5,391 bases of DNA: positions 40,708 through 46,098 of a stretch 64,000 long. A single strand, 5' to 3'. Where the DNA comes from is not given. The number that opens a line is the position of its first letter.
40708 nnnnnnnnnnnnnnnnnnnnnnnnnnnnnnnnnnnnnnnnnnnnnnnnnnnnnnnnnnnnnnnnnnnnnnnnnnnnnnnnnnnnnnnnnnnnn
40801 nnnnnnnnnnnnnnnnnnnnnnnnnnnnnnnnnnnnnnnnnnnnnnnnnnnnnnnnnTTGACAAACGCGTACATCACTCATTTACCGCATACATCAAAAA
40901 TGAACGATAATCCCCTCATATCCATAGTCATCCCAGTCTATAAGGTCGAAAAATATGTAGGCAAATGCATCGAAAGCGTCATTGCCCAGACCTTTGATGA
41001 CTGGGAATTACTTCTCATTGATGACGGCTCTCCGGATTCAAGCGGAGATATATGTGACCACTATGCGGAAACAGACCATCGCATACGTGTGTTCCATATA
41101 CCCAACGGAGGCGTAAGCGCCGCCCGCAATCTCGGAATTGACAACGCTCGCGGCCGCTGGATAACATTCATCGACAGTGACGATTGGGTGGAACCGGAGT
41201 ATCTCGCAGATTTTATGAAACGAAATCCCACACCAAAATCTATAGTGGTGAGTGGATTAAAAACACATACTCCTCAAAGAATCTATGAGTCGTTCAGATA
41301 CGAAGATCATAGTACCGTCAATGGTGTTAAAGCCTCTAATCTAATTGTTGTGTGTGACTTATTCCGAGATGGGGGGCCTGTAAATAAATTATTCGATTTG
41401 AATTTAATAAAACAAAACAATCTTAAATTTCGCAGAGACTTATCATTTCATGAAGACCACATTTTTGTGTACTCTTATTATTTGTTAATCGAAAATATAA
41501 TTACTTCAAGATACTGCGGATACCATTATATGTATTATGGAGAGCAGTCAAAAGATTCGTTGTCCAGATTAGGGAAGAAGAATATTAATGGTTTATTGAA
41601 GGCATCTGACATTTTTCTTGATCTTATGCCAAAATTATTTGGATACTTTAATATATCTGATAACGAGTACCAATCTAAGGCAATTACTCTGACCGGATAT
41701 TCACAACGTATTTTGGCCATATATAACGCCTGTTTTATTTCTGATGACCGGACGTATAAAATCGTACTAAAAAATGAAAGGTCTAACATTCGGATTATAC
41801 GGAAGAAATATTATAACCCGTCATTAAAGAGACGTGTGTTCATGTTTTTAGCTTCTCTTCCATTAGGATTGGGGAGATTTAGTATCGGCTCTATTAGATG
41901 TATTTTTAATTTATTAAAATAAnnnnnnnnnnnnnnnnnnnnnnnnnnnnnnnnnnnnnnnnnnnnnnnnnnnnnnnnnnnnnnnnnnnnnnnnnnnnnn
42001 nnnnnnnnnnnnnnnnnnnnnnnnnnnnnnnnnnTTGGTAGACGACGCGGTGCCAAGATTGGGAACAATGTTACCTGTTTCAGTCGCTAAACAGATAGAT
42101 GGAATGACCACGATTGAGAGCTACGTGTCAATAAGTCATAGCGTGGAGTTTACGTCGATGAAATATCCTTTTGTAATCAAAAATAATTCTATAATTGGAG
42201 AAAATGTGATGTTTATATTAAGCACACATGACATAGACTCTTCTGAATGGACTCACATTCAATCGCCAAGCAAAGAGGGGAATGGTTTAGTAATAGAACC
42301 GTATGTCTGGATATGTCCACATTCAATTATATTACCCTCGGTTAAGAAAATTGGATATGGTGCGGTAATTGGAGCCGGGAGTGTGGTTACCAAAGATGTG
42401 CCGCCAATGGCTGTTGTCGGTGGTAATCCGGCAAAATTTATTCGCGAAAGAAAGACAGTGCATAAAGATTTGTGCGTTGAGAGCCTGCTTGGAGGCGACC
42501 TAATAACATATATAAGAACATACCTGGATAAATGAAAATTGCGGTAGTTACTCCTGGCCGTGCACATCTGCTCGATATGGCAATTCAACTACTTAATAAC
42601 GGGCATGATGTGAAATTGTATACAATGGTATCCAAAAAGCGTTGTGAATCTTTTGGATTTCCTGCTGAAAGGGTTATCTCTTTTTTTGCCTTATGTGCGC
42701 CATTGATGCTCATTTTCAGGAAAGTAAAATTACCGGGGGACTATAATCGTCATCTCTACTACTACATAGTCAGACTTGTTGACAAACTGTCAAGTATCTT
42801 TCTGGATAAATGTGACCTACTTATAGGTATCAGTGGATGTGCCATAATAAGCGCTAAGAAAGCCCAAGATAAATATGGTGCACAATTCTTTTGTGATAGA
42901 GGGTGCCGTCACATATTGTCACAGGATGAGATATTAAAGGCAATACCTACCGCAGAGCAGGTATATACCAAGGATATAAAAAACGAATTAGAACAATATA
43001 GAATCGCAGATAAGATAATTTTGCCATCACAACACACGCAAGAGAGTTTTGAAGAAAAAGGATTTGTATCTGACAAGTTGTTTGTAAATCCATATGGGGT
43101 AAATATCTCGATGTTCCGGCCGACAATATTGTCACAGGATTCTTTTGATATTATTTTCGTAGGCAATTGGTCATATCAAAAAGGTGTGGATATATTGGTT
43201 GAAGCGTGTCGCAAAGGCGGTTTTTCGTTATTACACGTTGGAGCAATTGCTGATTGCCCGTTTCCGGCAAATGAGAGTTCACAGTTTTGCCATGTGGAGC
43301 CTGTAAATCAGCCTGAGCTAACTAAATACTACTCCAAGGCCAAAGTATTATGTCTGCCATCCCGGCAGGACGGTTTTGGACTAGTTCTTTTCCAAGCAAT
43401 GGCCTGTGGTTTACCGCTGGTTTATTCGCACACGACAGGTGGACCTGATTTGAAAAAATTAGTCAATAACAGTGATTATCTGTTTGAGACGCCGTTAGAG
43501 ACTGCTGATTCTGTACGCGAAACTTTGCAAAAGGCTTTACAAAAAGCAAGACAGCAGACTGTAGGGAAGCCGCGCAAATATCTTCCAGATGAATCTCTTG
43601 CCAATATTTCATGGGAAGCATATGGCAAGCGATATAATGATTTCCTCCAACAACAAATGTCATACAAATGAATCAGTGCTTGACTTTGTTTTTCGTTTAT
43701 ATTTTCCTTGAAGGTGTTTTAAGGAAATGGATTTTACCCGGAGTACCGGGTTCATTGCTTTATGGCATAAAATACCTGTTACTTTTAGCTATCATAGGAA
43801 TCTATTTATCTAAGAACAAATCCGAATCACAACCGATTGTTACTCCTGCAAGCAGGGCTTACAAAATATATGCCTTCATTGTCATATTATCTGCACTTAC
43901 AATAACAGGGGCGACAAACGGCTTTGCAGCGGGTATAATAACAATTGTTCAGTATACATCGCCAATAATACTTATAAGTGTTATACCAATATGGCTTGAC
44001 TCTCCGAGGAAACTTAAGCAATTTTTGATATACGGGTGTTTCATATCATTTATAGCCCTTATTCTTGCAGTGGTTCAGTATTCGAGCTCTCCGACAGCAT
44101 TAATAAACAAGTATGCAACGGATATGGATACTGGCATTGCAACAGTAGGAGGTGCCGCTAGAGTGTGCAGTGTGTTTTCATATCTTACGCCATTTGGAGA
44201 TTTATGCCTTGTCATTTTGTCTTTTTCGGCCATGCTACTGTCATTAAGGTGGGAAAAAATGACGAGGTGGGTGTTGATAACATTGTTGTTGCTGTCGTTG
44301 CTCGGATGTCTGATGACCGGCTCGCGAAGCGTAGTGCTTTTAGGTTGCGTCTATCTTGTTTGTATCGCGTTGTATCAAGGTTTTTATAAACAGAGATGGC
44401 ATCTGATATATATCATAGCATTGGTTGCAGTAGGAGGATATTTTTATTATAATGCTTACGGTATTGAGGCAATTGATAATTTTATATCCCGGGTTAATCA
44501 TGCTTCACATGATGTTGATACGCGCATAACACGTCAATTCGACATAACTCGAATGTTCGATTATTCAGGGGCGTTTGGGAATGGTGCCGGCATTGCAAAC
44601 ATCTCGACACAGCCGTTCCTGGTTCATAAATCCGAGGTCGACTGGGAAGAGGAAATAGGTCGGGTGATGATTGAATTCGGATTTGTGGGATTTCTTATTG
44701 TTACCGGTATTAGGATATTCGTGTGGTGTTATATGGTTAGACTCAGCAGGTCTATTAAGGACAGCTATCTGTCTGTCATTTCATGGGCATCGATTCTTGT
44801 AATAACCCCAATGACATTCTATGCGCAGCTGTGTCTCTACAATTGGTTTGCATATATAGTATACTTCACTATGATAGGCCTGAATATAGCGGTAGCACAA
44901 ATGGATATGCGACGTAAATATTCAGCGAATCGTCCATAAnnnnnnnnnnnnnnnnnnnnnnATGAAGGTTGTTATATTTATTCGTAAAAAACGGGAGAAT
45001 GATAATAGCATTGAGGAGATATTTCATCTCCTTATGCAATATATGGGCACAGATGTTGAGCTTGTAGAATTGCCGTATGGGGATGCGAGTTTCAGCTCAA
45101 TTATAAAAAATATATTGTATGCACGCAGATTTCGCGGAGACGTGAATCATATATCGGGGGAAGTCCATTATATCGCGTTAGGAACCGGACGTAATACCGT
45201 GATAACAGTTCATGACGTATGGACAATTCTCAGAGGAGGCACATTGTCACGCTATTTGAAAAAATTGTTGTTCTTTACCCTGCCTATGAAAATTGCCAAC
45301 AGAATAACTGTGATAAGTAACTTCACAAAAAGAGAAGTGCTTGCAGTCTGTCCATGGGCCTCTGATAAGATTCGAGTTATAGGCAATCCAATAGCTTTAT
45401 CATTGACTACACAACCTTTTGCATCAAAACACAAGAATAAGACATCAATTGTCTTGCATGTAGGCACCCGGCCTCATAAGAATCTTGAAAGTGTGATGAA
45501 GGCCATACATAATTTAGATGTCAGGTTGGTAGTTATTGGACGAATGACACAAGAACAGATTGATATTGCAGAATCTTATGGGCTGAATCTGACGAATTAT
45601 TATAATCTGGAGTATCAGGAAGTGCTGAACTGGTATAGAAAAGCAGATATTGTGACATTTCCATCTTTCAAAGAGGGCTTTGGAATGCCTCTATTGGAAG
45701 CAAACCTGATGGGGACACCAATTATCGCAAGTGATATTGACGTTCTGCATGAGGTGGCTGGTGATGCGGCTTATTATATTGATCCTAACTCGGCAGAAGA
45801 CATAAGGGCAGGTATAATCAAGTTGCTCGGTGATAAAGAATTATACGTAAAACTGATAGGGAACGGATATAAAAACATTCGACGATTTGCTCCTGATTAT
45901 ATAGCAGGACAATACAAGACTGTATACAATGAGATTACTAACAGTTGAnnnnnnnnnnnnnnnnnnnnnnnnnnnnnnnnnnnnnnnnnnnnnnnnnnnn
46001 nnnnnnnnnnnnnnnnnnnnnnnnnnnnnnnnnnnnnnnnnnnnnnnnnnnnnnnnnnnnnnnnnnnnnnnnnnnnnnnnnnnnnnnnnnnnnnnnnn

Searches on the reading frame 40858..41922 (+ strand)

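Call 3: search_protein_families(library=pfam, proteins=[window:40858-41922:+], max_evalue=0.01)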
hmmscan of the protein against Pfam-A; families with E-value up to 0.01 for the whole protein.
window:40858-41922:+ (354 aa): 3 families
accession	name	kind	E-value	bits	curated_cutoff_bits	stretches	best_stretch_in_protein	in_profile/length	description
PF00535.33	Glycos_transf_2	-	2.1e-35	122.6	23.3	1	22-133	1-114/168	Glycosyl transferase family 2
PF10111.15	Glyco_tranf_2_2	-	4.3e-10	40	27.3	1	22-121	1-104/276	Glycosyltransferase like family 2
PF13641.12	Glyco_tranf_2_3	-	1e-09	39.2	27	1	21-118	3-106/230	Glycosyltransferase like family 2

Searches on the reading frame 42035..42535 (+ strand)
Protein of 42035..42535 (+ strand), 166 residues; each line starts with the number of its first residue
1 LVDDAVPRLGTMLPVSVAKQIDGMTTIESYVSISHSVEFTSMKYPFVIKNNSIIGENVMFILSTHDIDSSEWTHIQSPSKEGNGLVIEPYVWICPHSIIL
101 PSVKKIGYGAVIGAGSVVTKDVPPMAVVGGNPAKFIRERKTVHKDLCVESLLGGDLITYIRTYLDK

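Call 16: search_protein_families(library=pfam, proteins=[window:42035-42535:+], max_evalue=0.001)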
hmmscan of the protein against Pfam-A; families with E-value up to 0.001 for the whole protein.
window:42035-42535:+ (166 aa): 1 family
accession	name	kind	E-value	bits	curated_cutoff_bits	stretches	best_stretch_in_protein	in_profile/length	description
PF00132.30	Hexapep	-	1e-06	28.6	27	0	86-120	3-36/36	Bacterial transferase hexapeptide (six repeats)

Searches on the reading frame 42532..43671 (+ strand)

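Call 16: search_protein_families(library=pfam, proteins=[window:42532-43671:+], max_evalue=0.001)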
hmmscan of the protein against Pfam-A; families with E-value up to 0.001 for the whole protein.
window:42532-43671:+ (379 aa): 5 families
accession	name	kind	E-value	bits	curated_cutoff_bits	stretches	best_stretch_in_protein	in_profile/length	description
PF00534.26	Glycos_transf_1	-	2.2e-16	60.3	26.4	1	255-338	78-158/172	Glycosyl transferases group 1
PF13692.12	Glyco_trans_1_4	-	5.8e-16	59.5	27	1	206-333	3-141/142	Glycosyl transferases group 1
PF20706.3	GT4-conflict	-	3.5e-08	33.3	26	1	259-304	271-316/385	Family 4 Glycosyltransferase in conflict systems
PF13439.12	Glyco_transf_4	-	0.00013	22.4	28.5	0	12-192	7-168/170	Glycosyltransferase Family 4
PF13524.12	Glyco_trans_1_2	-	0.00026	21.4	25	1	233-334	17-114/144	Glycosyl transferase-like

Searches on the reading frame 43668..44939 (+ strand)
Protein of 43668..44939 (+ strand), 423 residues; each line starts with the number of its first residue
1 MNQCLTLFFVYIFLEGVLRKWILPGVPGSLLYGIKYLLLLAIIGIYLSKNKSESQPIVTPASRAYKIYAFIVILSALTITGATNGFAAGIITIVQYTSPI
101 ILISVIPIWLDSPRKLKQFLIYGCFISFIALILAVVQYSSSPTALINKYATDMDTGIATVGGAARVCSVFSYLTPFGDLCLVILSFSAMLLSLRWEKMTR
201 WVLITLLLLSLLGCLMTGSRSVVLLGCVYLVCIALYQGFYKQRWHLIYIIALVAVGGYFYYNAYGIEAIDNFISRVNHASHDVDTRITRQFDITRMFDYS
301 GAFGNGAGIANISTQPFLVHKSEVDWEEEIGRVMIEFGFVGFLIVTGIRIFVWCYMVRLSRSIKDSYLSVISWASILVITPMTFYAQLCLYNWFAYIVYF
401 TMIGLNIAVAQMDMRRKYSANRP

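Call 16: search_protein_families(library=pfam, proteins=[window:43668-44939:+], max_evalue=0.001)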
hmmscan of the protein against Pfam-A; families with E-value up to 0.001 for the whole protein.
window:43668-44939:+ (423 aa): 1 family
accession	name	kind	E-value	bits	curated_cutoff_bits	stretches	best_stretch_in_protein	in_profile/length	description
PF04932.20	Wzy_C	-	7.5e-07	29.5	31.7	1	206-345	2-148/149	O-Antigen ligase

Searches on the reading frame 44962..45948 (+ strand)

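Call 16: search_protein_families(library=pfam, proteins=[window:44962-45948:+], max_evalue=0.001)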
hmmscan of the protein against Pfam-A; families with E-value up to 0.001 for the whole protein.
window:44962-45948:+ (328 aa): 4 families
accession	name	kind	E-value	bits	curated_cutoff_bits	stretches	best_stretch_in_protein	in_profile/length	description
PF00534.26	Glycos_transf_1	-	1.1e-26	93.8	26.4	1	151-304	5-171/172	Glycosyl transferases group 1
PF13692.12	Glyco_trans_1_4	-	3.7e-19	69.8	27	1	163-291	3-142/142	Glycosyl transferases group 1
PF13439.12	Glyco_transf_4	-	1.4e-09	38.6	28.5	1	43-146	57-168/170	Glycosyltransferase Family 4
PF20706.3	GT4-conflict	-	8.1e-06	25.5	26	1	184-258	230-312/385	Family 4 Glycosyltransferase in conflict systems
